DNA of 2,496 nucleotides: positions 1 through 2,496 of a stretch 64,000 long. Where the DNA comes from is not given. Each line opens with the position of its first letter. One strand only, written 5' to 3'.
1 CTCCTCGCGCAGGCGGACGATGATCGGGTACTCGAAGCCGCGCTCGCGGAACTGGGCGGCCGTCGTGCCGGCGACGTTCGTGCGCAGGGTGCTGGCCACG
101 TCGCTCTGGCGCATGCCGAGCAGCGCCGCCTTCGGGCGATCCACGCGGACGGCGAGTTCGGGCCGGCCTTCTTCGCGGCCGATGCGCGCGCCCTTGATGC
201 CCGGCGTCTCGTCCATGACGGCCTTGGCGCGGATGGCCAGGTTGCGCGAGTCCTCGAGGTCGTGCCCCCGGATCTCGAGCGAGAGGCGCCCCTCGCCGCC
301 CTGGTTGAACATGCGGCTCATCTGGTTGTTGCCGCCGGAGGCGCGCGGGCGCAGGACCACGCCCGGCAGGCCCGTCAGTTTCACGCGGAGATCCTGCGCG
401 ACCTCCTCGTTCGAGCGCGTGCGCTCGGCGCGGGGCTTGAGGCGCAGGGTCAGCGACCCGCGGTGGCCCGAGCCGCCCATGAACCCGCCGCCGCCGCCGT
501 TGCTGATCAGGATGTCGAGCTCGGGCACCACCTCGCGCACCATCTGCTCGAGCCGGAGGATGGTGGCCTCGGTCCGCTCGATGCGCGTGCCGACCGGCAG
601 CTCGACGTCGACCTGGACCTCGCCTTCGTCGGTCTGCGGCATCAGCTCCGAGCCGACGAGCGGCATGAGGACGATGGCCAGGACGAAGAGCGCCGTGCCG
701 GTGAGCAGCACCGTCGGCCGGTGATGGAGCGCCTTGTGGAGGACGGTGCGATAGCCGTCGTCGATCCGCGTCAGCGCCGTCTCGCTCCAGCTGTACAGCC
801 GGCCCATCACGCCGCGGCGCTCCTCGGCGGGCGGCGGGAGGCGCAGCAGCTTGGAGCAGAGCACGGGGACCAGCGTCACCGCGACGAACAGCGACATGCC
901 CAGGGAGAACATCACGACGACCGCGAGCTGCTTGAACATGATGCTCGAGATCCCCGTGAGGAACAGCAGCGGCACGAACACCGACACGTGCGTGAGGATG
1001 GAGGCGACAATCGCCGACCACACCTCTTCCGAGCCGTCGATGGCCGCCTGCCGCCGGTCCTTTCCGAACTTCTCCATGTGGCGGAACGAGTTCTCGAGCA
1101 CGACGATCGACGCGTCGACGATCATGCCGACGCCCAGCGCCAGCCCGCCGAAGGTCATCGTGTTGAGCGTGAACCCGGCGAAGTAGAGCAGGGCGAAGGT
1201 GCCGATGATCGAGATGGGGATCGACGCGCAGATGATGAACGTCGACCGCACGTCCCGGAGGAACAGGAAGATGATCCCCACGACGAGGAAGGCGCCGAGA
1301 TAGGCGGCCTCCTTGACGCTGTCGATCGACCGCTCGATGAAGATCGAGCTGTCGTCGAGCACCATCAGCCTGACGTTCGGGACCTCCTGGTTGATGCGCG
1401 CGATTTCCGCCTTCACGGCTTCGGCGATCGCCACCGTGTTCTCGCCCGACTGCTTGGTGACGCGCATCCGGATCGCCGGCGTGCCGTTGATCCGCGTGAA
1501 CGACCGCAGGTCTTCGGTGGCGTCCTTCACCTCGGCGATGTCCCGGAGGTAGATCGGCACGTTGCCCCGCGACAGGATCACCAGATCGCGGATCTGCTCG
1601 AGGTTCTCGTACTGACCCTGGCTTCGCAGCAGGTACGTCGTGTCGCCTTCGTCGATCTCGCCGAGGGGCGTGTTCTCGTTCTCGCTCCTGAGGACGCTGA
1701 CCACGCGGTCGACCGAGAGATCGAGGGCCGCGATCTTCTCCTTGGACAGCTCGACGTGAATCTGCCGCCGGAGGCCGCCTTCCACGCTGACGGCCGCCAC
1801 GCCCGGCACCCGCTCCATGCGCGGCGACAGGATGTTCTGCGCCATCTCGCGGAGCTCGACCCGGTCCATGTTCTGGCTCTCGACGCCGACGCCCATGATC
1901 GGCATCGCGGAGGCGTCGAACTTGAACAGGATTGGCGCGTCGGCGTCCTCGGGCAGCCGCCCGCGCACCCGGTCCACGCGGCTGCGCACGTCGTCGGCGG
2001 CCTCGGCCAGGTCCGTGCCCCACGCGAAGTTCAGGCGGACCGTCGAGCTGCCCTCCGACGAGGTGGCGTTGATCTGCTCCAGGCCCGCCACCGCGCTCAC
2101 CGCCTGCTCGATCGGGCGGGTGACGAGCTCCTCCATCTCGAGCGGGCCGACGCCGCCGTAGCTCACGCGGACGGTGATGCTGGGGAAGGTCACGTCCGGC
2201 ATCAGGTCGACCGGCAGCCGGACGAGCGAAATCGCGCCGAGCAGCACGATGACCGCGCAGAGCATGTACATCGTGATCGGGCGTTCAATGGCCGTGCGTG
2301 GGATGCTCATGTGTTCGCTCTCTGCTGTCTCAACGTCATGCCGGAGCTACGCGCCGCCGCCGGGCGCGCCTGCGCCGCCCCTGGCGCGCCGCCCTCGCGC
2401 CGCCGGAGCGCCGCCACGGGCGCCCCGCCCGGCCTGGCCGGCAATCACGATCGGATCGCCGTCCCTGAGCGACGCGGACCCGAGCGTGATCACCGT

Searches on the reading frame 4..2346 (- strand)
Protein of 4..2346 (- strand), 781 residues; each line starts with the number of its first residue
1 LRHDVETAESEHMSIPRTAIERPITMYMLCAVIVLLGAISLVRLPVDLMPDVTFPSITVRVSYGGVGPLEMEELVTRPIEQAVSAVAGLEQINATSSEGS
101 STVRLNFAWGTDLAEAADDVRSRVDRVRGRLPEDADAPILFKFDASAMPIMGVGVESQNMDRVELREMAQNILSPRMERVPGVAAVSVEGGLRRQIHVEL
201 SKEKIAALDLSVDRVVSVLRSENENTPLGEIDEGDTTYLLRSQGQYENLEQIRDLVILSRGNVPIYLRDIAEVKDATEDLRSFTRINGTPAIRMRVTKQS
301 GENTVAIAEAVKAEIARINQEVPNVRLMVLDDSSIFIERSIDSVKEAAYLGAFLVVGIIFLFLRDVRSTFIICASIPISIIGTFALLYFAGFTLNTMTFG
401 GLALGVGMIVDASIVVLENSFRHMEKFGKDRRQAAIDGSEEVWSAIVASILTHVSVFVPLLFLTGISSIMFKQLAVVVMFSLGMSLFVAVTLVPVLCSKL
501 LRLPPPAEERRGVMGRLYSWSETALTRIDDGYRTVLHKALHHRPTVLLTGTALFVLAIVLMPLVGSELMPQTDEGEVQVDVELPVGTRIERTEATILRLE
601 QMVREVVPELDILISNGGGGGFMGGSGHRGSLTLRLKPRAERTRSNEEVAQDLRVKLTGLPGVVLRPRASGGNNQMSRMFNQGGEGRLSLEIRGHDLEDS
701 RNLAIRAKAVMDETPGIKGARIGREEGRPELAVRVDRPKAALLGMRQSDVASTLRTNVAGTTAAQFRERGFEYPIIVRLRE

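Call 81: search_protein_families(library=pfam, proteins=[window:4-2346:-], max_evalue=0.00001)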
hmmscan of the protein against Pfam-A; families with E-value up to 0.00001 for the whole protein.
window:4-2346:- (781 aa): 2 families
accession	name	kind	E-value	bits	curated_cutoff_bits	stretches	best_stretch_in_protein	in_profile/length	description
PF00873.25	ACR_tran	-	1.6e-185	619.2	28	1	17-780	3-765/1021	AcrB/AcrD/AcrF family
PF03176.21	MMPL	-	1.3e-09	38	20.5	1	344-519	145-320/333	MMPL family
